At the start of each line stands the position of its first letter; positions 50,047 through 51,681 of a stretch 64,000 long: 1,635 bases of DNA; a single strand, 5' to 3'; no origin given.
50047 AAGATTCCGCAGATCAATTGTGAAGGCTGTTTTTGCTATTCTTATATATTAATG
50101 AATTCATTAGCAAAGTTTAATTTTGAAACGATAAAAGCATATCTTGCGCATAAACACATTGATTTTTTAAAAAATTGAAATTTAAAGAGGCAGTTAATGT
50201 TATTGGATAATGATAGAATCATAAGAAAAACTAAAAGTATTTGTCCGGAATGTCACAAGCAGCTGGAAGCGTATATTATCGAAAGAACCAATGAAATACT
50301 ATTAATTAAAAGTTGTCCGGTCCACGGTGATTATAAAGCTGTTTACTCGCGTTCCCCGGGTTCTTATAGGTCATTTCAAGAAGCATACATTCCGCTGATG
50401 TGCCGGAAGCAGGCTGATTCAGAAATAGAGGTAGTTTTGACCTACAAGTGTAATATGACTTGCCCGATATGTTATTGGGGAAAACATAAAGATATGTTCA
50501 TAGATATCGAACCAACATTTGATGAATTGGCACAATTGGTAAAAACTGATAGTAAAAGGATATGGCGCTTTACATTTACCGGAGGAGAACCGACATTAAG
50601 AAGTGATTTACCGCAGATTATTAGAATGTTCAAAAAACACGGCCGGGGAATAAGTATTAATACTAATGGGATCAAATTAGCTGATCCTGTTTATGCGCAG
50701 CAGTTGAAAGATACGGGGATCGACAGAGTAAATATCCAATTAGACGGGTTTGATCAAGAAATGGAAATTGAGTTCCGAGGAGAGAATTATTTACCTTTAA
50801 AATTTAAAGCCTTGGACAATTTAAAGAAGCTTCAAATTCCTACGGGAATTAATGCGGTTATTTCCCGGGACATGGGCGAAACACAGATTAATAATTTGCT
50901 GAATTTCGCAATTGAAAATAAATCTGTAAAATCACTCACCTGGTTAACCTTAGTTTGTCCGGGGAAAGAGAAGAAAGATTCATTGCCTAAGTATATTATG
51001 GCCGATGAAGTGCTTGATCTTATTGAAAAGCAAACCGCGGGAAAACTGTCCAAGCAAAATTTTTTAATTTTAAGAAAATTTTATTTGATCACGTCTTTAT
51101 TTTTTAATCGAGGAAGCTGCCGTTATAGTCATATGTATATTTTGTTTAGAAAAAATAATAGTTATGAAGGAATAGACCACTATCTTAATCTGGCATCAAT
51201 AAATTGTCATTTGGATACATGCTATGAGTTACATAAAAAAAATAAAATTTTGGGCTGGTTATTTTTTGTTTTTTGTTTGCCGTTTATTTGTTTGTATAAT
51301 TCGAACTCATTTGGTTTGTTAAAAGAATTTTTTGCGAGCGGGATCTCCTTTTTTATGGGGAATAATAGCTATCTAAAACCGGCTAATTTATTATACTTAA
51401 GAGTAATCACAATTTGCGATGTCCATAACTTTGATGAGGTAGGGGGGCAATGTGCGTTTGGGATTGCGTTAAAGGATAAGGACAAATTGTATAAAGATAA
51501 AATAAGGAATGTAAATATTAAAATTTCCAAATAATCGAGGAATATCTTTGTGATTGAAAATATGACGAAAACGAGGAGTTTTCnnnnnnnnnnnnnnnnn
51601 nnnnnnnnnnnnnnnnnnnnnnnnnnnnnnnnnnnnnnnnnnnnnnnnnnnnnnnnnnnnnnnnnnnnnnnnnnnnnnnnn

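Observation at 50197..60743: Five tandem paralogs of a zinc-ribbon/rubredoxin-like-N-terminus radical SAM family with a conserved C-terminal 3-Cys set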

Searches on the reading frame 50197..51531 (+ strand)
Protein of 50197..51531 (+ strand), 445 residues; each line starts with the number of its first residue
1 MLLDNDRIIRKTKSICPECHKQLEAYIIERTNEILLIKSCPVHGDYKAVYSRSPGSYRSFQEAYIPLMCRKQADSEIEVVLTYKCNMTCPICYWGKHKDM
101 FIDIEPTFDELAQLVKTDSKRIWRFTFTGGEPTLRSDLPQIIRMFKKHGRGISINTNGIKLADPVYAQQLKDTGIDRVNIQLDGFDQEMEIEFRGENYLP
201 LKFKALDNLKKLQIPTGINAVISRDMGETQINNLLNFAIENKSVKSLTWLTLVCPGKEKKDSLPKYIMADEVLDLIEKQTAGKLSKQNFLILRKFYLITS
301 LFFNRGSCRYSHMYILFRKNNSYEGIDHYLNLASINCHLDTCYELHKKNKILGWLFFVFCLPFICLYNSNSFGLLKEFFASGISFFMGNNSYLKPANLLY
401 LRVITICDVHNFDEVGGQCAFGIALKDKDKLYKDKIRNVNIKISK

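Call 4: search_protein_families(library=pfam, proteins=[window:50197-51531:+], max_evalue=0.1)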
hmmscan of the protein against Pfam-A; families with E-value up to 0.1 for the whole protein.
window:50197-51531:+ (445 aa): 3 families
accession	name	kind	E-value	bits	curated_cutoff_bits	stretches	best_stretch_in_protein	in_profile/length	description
PF04055.27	Radical_SAM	-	2.7e-22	80.1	29.5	1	79-237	1-165/166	Radical SAM superfamily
PF23545.1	Zn_ribbon_HMPTM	-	9.3e-16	57.6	27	1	9-52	2-45/45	HMPTM N-terminal zinc ribbon domain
PF13353.11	Fer4_12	-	0.00037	21.2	22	1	81-162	11-95/137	4Fe-4S single cluster domain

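Call 5: search_protein_families(library=ncbifam, proteins=[window:50197-51531:+], max_evalue=0.1)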
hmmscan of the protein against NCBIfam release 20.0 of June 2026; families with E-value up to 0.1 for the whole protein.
window:50197-51531:+ (445 aa): 60 families (the best 25 are shown)
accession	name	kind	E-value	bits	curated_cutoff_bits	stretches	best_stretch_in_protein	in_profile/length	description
NF045702.1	rSAM_GDGT_ether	equivalog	4.8e-48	164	450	2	78-291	89-308/486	tetraether lipid synthase Tes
NF045646.2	rSAM_Se_TrsS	equivalog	5.3e-46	157.1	490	2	79-289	90-304/441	radical SAM (seleno)protein TrsS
NF001199.0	PRK00164.2-1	equivalog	3.4e-28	98.7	231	1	77-300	14-235/308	GTP 3',8-cyclase MoaA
TIGR02668.1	moaA_archaeal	equivalog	3.3e-27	95.3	325.25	1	76-300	11-232/303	GTP 3',8-cyclase MoaA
TIGR02666.1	moaA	equivalog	9.5e-27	93.8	284.05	1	77-279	12-219/336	GTP 3',8-cyclase MoaA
TIGR04303.1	GeoRSP_rSAM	equivalog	6.8e-18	65.3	400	1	76-257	6-182/325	GeoRSP system radical SAM/SPASM protein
NF050035.1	rSAM_WgK_link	exception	1.7e-17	63.4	650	1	75-257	9-188/367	radical SAM/SPASM peptide maturase WgkB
NF045703.1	rSAM_Tes_intein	exception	3.7e-17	61.5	1700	2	106-290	624-812/1040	tetraether lipid synthase Tes, intein-containing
TIGR04545.1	rSAM_ahbD_hemeb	equivalog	8.6e-16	58.3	500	1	81-258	6-181/339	heme b synthase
TIGR04055.1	rSAM_NirJ2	equivalog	6.5e-15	55.5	500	1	82-259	7-181/326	putative heme d1 biosynthesis radical SAM protein NirJ2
NF038283.1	viperin_w_prok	equivalog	1.5e-14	53.8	180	1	81-229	8-169/281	viperin family antiviral radical SAM protein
TIGR03962.1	mycofact_rSAM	equivalog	3.7e-14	52.7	265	1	80-256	17-191/339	mycofactocin radical SAM maturase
TIGR02109.1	PQQ_syn_pqqE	equivalog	7.6e-14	51.4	381.35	1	79-241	11-172/358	pyrroloquinoline quinone biosynthesis protein PqqE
NF045574.1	sacti_mat_StsB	exception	9e-14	51.2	625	1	80-245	101-262/466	StsB family radical SAM/SPASM domain sactipeptide maturase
TIGR04317.1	W_rSAM_matur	equivalog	2.2e-13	50.1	380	1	78-214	7-141/349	tungsten cofactor oxidoreductase radical SAM maturase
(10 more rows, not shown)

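Call 34: search_protein_representatives(alignment_id=A1)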
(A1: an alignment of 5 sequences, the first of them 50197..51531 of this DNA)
Query: 5 sequences, 450 profile positions. Proteins with E-value up to 0.001 (for the whole library): 42965; up to 1e-10: 7973; up to 1e-30: 902. The best 150 are listed.
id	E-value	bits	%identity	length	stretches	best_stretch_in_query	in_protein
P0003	1.3e-176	604.2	-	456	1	4-443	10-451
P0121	4.3e-157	539.9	-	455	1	1-448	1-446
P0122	6.4e-148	509.7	-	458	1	1-449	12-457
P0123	4.8e-144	496.9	-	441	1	4-429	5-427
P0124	2.7e-142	491.2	-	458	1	1-423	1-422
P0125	7.5e-141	486.4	-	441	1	5-433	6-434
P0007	6.3e-138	476.7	-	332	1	3-331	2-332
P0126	1.6e-134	465.6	-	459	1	3-433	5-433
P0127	5.9e-130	450.5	-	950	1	8-430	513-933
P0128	4.2e-128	444.4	-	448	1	10-435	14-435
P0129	2.5e-125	435.2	-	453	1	3-446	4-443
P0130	2.6e-119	415.4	-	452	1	6-435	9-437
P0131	6.2e-114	397.7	-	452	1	4-433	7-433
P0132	1.3e-113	396.6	-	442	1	7-440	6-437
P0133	8.0e-112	390.7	-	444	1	2-429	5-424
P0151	9.6e-92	324.5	-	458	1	6-419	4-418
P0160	1.5e-89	317.3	-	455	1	6-423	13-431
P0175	7.5e-84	298.5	-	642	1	4-417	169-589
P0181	4.3e-80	286.1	-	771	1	4-417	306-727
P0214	6.9e-64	232.7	-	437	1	4-257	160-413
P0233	9.8e-60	219.0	-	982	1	3-255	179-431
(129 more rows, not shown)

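Call 43: search_protein_families(library=pfam, proteins=[P0127, P0175, P0181, P0233, P0214], max_evalue=0.001)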
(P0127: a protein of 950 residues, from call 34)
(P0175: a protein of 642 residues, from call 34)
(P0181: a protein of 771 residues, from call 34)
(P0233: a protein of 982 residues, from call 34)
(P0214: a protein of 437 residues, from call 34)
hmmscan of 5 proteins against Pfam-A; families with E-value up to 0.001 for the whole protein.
P0127 (950 aa): 3 families
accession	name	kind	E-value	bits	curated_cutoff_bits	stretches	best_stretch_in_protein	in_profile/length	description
PF04055.27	Radical_SAM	-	6.1e-41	140.8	29.5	2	582-735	2-165/166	Radical SAM superfamily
PF02310.24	B12-binding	-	2.4e-16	60.1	32.1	1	11-131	13-120/121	B12 binding domain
PF23545.1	Zn_ribbon_HMPTM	-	3e-13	49.5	27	1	513-553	4-44/45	HMPTM N-terminal zinc ribbon domain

P0175 (642 aa): 3 families
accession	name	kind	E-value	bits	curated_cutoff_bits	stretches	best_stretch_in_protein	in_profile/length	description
PF04055.27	Radical_SAM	-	3.1e-16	60.4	29.5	1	242-396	2-166/166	Radical SAM superfamily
PF23545.1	Zn_ribbon_HMPTM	-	8.5e-13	48.1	27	1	171-213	2-44/45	HMPTM N-terminal zinc ribbon domain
PF01814.28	Hemerythrin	-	5e-09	37.2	25.3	1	9-131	4-127/127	Hemerythrin HHE cation binding domain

P0181 (771 aa): 3 families
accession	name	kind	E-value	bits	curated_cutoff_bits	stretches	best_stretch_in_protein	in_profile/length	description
PF01814.28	Hemerythrin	-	9.3e-22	78.3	25.3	2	9-133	4-127/127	Hemerythrin HHE cation binding domain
PF04055.27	Radical_SAM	-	4e-17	63.3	29.5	1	379-533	2-166/166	Radical SAM superfamily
PF23545.1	Zn_ribbon_HMPTM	-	1.6e-11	44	27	1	308-350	2-44/45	HMPTM N-terminal zinc ribbon domain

P0233 (982 aa): 5 families
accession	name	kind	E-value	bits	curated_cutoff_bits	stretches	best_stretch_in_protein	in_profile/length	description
PF00122.25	E1-E2_ATPase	-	5.8e-38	130.7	28.1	1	532-700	3-181/181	E1-E2 ATPase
PF00702.32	Hydrolase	-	7.7e-25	88.8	26.4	1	716-891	1-191/191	haloacid dehalogenase-like hydrolase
PF04055.27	Radical_SAM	-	5.7e-18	66.1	29.5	1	253-407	2-166/166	Radical SAM superfamily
PF01814.28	Hemerythrin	-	1.6e-14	54.9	25.3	1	12-136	4-127/127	Hemerythrin HHE cation binding domain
PF23545.1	Zn_ribbon_HMPTM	-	4.9e-13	48.8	27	1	182-224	2-44/45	HMPTM N-terminal zinc ribbon domain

P0214 (437 aa): 3 families
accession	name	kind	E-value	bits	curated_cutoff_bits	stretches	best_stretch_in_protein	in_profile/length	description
PF04055.27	Radical_SAM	-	5e-20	72.8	29.5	1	233-387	2-166/166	Radical SAM superfamily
PF01814.28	Hemerythrin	-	6.3e-12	46.5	25.3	1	10-136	4-127/127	Hemerythrin HHE cation binding domain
PF23545.1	Zn_ribbon_HMPTM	-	4.8e-10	39.3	27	1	161-203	1-43/45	HMPTM N-terminal zinc ribbon domain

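Call 62: find_homologous_proteins(query=P0160, max_evalue=1e-30)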
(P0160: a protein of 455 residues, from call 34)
Query P0160 (455 aa): 67 proteins with E <= 1e-30 among 7367 candidates.
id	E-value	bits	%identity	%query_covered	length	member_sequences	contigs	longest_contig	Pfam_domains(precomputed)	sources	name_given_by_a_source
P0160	0.0e+0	1036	100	100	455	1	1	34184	PF23545.2,PF04055.28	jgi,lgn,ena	-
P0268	2.8e-163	562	57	93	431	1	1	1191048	PF23545.2,PF04055.28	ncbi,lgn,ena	-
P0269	1.7e-94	335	36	98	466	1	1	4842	PF23545.2,PF04055.28,PF13353.12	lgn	-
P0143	8.6e-70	254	36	96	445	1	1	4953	PF23545.2,PF04055.28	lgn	-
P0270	5.4e-67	245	36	95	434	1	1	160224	PF23545.2,PF04055.28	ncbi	ncbi:MAG: radical SAM protein [archaeon]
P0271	7.2e-66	241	33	91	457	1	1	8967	PF23545.2,PF04055.28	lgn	-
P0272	9.8e-63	231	33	92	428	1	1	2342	PF23545.2,PF04055.28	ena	-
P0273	2.3e-59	220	32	96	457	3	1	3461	PF23545.2,PF04055.28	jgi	-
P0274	3.2e-59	219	32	95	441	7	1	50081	PF23545.2,PF04055.28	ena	-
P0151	1.1e-58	217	31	93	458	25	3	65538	PF23545.2,PF04055.28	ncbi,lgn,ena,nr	ncbi:MAG: radical SAM protein [Candidatus Undinarchaeales archaeon]|nr:radical SAM protein [Candidat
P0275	2.3e-56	210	38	67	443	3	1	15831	PF23545.2,PF04055.28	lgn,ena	-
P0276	3.1e-55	206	30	92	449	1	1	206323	PF23545.2,PF04055.28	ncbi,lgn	ncbi:MAG: radical SAM protein [Candidatus Omnitrophota bacterium]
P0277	1.2e-54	204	31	92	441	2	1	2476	PF23545.2,PF04055.28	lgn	-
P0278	1.3e-51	194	28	98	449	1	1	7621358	PF23545.2,PF04055.28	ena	-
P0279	1.2e-49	188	31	77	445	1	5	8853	PF23545.2,PF04055.28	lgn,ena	-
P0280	2.3e-49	187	29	95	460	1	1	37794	PF23545.2,PF04055.28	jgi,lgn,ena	-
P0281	5.6e-49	185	31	80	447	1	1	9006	PF23545.2,PF04055.28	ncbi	-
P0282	6.8e-47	179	28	99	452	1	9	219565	PF23545.2,PF04055.28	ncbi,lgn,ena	-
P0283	4.3e-46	176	28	96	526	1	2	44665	PF23545.2,PF04055.28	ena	-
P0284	8.6e-46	175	27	96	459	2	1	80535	PF23545.2,PF04055.28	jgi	-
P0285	6.4e-43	165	30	75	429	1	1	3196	PF23545.2,PF04055.28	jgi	-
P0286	2.1e-38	151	24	94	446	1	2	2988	PF23545.2,PF04055.28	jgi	jgi:pyruvate-formate lyase-activating enzyme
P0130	3.8e-37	146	29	80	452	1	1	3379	PF23545.2,PF04055.28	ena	-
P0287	5.3e-37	146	31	69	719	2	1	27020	PF01814.29,PF23545.2,PF04055.28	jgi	jgi:iron-sulfur cluster repair protein YtfE (RIC family)/pyruvate-formate lyase-activating enzyme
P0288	8.1e-37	145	32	60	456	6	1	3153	PF23545.2,PF04055.28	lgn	-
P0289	1.6e-36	144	35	63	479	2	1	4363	PF23545.2,PF04055.28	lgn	-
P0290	2.0e-36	144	33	61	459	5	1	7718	PF23545.2,PF04055.28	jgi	-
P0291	1.3e-35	141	34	58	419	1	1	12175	PF04055.28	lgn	-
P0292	1.1e-34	138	34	60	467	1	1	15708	PF23545.2,PF04055.28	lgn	-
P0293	8.1e-34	135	35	63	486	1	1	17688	PF23545.2,PF04055.28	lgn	-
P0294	9.2e-34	135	34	70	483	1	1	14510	PF23545.2,PF04055.28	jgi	jgi:uncharacterized radical SAM superfamily Fe-S cluster-containing enzyme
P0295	1.6e-33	135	35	60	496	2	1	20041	PF23545.2,PF04055.28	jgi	jgi:uncharacterized radical SAM superfamily Fe-S cluster-containing enzyme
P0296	2.5e-33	134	35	55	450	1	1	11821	PF23545.2,PF04055.28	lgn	-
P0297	2.8e-33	134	33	59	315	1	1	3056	PF23545.2,PF04055.28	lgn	-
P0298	4.1e-33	133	34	63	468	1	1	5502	PF23545.2,PF04055.28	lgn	-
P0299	4.5e-33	133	34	55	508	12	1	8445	PF23545.2,PF04055.28,PF13353.12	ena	-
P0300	6.3e-33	133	33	60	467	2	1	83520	PF23545.2,PF04055.28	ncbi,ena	-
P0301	8.8e-33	132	34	58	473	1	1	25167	PF23545.2,PF04055.28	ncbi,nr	ncbi:MAG: radical SAM protein [Sterolibacterium sp.]|nr:radical SAM protein [Sterolibacterium sp.]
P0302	9.1e-33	132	30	60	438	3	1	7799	PF23545.2,PF04055.28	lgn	-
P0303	1.0e-32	132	34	62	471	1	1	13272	PF23545.2,PF04055.28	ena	-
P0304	1.0e-32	132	33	61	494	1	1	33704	PF23545.2,PF04055.28,PF13353.12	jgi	-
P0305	1.8e-32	131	32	61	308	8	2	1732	PF23545.2,PF04055.28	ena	-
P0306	1.9e-32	131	33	62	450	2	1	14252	PF23545.2,PF04055.28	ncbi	-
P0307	2.0e-32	131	32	60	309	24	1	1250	PF23545.2,PF04055.28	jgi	jgi:7,8-dihydro-6-hydroxymethylpterin dimethyltransferase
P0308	2.1e-32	131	33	60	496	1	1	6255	PF23545.2,PF04055.28,PF13353.12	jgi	-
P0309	2.5e-32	131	31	61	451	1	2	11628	PF23545.2,PF04055.28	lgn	-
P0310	2.5e-32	131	31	71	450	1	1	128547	PF23545.2,PF04055.28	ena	-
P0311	2.7e-32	130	32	60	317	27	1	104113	PF23545.2,PF04055.28,PF13353.12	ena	-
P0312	2.8e-32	130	31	72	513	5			PF23545.2,PF04055.28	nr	nr:radical SAM protein [Candidatus Njordarchaeum guaymaensis]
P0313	3.2e-32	130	33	61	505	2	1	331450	PF23545.2,PF04055.28,PF13353.12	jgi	-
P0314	3.4e-32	130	33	60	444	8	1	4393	PF23545.2,PF04055.28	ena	-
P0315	6.5e-32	129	34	60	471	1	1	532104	PF23545.2,PF04055.28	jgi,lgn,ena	-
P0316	7.7e-32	129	35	61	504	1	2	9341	PF23545.2,PF04055.28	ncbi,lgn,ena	-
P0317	1.1e-31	128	32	63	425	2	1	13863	PF23545.2,PF04055.28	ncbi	-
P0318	1.4e-31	128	34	60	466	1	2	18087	PF23545.2,PF04055.28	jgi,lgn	jgi:hypothetical protein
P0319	2.3e-31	127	31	64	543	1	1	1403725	PF23545.2,PF04055.28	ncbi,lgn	-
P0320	2.6e-31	127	32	60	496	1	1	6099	PF23545.2,PF04055.28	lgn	-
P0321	2.7e-31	127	30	61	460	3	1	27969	PF23545.2,PF04055.28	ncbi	-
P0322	2.9e-31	127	32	68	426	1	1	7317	PF23545.2,PF04055.28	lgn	-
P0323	3.3e-31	127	31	57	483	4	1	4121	PF23545.2,PF04055.28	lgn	-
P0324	4.0e-31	127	31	59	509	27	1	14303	PF23545.2,PF04055.28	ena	-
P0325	4.9e-31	126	33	61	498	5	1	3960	PF23545.2,PF04055.28,PF13353.12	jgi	jgi:uncharacterized radical SAM superfamily Fe-S cluster-containing enzyme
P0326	6.1e-31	126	28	95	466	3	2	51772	PF23545.2,PF04055.28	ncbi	ncbi:radical SAM protein [Chloroflexota bacterium]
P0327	7.6e-31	126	31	63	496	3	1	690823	PF23545.2,PF04055.28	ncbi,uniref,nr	ncbi:putative radical SAM superfamily Fe-S cluster-containing enzyme [Methanohalophilus levihalophil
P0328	8.8e-31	125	35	52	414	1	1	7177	PF23545.2,PF04055.28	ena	-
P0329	9.4e-31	125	29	71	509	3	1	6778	PF23545.2,PF04055.28,PF13353.12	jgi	jgi:uncharacterized radical SAM superfamily Fe-S cluster-containing enzyme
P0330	9.9e-31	125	31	64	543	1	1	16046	PF23545.2,PF04055.28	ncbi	ncbi:MAG: radical SAM protein [Promethearchaeota archaeon]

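Call 63: find_encoding_contigs(protein=P0268, flank=8000, max_places=1)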
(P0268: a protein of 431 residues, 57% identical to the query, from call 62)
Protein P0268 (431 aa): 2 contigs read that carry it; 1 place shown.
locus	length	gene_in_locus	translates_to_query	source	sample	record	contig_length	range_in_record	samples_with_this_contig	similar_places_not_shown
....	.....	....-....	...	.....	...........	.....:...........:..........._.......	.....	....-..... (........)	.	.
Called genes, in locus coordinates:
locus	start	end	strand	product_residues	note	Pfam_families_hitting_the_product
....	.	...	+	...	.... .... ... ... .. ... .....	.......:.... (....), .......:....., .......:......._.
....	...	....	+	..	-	-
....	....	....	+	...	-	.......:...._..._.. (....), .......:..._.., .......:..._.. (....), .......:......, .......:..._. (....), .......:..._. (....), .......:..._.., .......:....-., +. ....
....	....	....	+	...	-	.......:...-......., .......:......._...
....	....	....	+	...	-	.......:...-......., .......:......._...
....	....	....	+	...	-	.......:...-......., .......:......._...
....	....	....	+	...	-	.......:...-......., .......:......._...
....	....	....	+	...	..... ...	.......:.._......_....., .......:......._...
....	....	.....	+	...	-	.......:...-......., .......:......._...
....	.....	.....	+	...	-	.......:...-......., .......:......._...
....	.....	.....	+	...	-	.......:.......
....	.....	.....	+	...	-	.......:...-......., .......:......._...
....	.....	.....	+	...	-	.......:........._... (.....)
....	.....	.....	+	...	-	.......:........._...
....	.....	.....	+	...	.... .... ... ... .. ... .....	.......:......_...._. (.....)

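Call 64: find_encoding_contigs(protein=P0278, flank=8000, max_places=1)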
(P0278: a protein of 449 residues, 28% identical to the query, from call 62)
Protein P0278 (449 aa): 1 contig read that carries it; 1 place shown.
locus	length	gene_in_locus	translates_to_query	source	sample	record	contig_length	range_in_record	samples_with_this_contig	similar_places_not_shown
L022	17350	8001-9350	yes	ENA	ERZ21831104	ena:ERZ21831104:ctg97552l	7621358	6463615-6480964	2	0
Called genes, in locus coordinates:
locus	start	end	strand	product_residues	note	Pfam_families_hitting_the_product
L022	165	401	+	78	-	-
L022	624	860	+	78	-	-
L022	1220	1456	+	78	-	-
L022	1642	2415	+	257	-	PF00702:Hydrolase (faint), PF12689:Acid_PPase (faint), PF13419:HAD_2 (faint)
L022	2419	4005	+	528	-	PF02435:Glyco_hydro_68 (weak), PF00251:Glyco_hydro_32N, PF04616:Glyco_hydro_43, PF02435:Glyco_hydro_68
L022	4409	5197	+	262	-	PF00106:adh_short, PF13561:adh_short_C2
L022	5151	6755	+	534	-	-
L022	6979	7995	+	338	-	PF04055:Radical_SAM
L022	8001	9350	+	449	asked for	PF23545:Zn_ribbon_HMPTM, PF04055:Radical_SAM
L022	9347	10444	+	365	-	PF01136:Peptidase_U32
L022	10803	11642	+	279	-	-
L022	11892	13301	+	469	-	PF02310:B12-binding, PF04055:Radical_SAM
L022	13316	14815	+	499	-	PF02475:TRM5-TYW2_MTfase (weak), PF05175:MTS, PF06325:PrmA (weak), PF13649:Methyltransf_25 (weak), PF13847:Methyltransf_31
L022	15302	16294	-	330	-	PF25948:DUF7986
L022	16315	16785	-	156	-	PF01668:SmpB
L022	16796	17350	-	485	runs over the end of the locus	PF01139:RtcB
